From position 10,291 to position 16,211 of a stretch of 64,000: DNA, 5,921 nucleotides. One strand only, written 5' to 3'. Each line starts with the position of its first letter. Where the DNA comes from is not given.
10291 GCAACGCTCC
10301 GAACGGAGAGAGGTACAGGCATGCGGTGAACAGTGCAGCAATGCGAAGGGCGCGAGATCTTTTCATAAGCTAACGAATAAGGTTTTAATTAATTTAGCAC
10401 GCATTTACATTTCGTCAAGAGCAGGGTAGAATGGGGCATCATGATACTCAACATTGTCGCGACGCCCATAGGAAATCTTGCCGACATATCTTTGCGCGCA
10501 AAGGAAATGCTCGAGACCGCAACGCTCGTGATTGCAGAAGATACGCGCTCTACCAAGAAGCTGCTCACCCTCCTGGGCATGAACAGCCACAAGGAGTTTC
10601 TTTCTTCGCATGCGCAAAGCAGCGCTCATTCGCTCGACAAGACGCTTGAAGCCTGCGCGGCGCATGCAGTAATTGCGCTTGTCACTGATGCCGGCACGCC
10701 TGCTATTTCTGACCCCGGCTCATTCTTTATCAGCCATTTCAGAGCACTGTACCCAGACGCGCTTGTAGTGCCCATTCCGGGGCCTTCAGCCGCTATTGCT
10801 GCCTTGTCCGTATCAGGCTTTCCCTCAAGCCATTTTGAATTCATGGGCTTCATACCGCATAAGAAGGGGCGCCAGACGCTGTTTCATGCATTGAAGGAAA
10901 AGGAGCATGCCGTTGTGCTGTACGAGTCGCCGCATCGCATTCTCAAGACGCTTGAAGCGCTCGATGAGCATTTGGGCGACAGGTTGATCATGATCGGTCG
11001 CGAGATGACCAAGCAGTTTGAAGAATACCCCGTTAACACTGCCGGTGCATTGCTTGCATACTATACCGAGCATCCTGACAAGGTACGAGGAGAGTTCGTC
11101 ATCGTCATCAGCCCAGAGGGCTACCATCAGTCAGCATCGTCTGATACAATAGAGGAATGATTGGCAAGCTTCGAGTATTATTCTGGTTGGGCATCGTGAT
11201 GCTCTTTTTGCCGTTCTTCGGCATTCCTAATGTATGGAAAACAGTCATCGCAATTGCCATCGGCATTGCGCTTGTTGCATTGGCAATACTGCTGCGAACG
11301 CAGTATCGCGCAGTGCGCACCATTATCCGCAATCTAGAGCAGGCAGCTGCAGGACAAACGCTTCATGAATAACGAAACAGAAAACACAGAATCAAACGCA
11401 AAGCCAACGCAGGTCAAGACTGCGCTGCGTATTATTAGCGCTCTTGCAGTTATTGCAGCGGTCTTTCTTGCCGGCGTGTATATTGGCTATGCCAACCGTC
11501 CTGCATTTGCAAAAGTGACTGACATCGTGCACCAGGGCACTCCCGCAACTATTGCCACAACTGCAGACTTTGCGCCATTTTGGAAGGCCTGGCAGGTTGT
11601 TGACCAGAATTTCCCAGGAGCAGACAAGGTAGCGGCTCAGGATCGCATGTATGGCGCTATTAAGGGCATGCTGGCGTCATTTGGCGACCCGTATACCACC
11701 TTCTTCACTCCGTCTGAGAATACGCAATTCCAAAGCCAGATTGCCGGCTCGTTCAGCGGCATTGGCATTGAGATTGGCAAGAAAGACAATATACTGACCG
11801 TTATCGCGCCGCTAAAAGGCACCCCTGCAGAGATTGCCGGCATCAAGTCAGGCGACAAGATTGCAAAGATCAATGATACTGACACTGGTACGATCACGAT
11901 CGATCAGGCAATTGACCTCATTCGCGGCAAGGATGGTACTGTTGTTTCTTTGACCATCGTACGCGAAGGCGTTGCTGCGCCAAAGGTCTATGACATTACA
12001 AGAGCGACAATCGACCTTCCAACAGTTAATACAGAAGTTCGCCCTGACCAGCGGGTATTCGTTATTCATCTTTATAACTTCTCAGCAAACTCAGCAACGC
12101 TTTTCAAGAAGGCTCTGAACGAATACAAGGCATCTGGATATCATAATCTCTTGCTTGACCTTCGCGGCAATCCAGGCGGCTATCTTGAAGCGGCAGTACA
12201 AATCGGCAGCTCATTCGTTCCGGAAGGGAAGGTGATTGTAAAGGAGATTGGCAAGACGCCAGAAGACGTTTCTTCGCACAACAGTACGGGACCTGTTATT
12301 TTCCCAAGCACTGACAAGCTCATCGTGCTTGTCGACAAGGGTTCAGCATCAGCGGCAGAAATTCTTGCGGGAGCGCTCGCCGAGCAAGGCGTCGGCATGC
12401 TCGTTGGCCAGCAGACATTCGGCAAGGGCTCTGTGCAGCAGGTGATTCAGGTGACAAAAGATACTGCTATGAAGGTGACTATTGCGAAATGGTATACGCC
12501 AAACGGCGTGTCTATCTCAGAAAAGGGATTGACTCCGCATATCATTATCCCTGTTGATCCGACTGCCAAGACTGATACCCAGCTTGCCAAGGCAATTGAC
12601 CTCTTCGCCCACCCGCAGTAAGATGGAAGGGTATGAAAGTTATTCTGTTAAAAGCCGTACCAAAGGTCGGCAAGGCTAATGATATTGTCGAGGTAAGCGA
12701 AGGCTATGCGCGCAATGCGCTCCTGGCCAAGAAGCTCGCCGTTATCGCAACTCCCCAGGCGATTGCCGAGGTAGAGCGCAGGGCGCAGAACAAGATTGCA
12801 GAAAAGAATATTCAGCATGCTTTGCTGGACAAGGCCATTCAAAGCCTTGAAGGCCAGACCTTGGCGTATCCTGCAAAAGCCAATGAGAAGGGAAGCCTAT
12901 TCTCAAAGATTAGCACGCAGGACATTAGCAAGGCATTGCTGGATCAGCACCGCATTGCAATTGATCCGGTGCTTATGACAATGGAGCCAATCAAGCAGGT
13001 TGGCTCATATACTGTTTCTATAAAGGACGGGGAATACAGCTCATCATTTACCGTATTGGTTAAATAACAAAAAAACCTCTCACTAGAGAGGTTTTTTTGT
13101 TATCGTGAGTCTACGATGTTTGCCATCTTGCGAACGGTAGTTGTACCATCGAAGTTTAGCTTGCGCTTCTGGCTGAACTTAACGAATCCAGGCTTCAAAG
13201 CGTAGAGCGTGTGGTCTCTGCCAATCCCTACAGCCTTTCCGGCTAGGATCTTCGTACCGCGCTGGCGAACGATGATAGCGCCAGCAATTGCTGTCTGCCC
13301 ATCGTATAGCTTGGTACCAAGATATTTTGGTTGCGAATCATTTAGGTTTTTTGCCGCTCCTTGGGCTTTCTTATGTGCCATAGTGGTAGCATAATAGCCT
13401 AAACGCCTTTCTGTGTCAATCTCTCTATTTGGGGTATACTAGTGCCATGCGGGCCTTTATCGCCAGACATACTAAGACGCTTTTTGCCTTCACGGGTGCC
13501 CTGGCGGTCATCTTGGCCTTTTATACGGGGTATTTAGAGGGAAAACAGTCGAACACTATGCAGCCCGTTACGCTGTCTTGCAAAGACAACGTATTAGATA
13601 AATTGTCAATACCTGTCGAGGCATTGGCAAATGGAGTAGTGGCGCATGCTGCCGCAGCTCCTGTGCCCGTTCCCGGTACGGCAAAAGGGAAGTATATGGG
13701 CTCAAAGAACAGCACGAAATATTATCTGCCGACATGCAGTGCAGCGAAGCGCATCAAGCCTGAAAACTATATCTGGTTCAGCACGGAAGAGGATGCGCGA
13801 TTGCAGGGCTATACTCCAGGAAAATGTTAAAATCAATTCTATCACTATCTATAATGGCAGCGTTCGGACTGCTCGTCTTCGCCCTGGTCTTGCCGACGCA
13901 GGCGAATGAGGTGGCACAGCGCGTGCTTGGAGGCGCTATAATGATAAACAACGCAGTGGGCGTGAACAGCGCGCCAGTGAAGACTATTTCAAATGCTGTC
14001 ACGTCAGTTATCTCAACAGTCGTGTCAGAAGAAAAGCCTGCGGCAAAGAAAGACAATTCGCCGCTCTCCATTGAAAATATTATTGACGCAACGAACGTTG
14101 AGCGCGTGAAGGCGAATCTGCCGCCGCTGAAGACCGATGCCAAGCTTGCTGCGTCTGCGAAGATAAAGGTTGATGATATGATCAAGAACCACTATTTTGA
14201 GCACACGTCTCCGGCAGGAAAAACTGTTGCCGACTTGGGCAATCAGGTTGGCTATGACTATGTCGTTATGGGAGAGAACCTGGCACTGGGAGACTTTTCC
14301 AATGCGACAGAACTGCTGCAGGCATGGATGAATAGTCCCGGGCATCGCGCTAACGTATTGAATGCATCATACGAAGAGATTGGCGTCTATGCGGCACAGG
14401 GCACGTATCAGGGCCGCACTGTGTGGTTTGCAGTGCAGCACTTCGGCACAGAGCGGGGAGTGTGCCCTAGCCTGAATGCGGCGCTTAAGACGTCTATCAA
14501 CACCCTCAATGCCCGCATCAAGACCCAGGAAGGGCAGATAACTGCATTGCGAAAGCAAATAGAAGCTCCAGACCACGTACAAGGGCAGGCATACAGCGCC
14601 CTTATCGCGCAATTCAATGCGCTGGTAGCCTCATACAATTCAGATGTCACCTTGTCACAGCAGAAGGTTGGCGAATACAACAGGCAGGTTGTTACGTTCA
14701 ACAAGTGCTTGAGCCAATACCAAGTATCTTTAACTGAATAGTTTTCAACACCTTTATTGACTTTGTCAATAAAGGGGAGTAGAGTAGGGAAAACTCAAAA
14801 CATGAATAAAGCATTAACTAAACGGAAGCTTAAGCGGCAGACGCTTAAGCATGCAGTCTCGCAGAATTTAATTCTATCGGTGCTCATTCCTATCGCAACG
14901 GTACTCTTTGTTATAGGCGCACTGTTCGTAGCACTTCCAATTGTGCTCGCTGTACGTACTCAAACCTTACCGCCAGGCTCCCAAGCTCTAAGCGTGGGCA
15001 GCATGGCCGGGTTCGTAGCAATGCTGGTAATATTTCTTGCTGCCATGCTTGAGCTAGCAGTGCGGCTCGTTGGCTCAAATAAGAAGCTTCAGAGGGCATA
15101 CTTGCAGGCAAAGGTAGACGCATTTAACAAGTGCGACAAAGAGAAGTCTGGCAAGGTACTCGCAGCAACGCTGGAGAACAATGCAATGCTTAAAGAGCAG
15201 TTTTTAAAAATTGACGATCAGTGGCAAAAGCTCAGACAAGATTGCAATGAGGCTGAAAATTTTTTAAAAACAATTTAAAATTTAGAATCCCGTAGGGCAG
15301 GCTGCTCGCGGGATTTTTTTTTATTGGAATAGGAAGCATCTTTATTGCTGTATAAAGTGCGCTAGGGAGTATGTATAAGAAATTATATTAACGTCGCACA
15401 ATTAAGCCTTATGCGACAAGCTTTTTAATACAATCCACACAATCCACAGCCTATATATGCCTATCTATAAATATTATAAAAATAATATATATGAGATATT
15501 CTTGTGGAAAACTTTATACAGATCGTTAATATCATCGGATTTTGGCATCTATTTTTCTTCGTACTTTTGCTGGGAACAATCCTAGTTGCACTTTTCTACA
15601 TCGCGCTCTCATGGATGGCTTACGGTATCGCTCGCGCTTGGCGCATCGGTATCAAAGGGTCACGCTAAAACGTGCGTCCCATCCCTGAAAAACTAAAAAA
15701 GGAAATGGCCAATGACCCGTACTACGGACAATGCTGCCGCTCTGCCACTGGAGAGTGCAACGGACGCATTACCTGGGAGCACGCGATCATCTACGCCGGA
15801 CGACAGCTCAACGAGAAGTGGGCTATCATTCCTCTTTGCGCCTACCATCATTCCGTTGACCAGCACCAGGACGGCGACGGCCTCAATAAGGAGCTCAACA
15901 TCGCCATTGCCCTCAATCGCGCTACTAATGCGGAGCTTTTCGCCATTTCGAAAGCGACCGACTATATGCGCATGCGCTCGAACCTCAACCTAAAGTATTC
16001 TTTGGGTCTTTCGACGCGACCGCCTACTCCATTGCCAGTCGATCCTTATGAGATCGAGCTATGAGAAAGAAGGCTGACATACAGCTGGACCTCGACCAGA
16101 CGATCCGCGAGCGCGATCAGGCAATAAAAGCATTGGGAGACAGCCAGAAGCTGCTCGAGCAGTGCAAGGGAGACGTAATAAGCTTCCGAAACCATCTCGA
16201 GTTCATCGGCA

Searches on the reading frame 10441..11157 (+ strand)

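Call 27: search_protein_families(library=phrogs, max_evalue=0.001, proteins=[window:10441-11157:+])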
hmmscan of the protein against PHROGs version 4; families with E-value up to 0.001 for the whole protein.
window:10441-11157:+ (239 aa): 0 families

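Call 35: search_protein_families(library=pfam, max_evalue=0.01, proteins=[window:10441-11157:+])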
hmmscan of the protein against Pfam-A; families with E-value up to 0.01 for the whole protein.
window:10441-11157:+ (239 aa): 1 family
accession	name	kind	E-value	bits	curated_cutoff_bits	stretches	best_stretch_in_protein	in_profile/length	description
PF00590.25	TP_methylase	-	1.4e-27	97.5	27.8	1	4-202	3-209/212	Tetrapyrrole (Corrin/Porphyrin) Methylases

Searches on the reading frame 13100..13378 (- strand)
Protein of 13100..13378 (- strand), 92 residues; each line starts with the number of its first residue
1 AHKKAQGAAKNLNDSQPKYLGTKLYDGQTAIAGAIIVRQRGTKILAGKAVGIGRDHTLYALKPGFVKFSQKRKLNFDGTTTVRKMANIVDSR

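Call 27: search_protein_families(library=phrogs, max_evalue=0.001, proteins=[window:13100-13378:-])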
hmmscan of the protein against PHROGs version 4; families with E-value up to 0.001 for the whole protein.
window:13100-13378:- (92 aa): 0 families

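Call 35: search_protein_families(library=pfam, max_evalue=0.01, proteins=[window:13100-13378:-])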
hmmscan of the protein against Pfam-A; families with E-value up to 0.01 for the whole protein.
window:13100-13378:- (92 aa): 1 family
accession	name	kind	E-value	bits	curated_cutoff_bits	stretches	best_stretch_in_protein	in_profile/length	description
PF01016.24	Ribosomal_L27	-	2.8e-31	107.8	20.5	1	1-73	1-73/79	Ribosomal L27 protein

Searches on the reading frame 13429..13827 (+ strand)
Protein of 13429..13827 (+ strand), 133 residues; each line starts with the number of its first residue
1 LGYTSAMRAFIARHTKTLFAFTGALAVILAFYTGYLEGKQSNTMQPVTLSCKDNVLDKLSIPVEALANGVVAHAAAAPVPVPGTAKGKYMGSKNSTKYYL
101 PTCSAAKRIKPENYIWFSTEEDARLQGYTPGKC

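Call 27: search_protein_families(library=phrogs, max_evalue=0.001, proteins=[window:13429-13827:+])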
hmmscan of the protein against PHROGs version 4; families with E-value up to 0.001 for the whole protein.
window:13429-13827:+ (133 aa): 0 families

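Call 35: search_protein_families(library=pfam, max_evalue=0.01, proteins=[window:13429-13827:+])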
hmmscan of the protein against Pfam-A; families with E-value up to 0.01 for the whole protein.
window:13429-13827:+ (133 aa): 1 family
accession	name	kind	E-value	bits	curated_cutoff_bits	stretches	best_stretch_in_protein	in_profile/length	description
PF02805.21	Ada_Zn_binding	-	0.0017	18.8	23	1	89-132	17-60/65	Metal binding domain of Ada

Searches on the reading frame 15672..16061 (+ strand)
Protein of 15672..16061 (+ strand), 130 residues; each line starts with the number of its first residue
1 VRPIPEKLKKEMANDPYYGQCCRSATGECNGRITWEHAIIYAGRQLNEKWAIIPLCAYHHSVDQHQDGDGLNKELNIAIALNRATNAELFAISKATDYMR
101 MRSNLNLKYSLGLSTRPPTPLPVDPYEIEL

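Call 27: search_protein_families(library=phrogs, max_evalue=0.001, proteins=[window:15672-16061:+])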
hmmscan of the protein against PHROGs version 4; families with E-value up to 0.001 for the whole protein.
window:15672-16061:+ (130 aa): 0 families

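Call 35: search_protein_families(library=pfam, max_evalue=0.01, proteins=[window:15672-16061:+])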
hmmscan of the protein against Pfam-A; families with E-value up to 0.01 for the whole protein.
window:15672-16061:+ (130 aa): 0 families

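Call 105: find_related_loci(query=A3, collection=viral_contigs, flank=10000)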
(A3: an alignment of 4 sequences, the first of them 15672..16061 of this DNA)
Query A3 (130 aa) in viral_contigs; peptide patterns used: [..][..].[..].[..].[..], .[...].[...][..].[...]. (x = any residue, [..] = any of these).
122 stretches matched a pattern; 93 encode a relative of the query (tblastn E <= 1e-3); the best 80 are kept; 80 distinct loci.
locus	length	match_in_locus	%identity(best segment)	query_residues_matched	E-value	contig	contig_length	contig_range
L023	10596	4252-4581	62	1-110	7e-44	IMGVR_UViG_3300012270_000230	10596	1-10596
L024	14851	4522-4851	62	1-110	7e-44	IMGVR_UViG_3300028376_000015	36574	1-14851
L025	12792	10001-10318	64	1-106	2e-43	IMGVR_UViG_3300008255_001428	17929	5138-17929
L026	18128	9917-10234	65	1-106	3e-43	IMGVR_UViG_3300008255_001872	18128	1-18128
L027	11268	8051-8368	66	1-106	1e-42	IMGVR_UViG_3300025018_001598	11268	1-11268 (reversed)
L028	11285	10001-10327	53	1-110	1e-37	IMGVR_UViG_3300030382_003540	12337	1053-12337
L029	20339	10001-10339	54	1-111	4e-37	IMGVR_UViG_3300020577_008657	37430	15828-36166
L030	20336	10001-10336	55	1-110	8e-36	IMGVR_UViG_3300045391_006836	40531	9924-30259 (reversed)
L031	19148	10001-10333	55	1-118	9e-34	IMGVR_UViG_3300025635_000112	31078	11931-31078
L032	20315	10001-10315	53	1-105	2e-33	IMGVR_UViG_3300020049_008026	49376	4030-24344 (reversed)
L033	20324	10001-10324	52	1-110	9e-34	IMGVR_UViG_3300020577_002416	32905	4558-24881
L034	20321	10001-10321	50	1-112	8e-33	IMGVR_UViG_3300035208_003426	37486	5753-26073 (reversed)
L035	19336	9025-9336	55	1-110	6e-33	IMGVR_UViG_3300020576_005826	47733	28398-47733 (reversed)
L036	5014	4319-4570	59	1-90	2e-31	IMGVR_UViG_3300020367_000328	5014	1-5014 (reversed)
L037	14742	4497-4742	61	1-89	4e-31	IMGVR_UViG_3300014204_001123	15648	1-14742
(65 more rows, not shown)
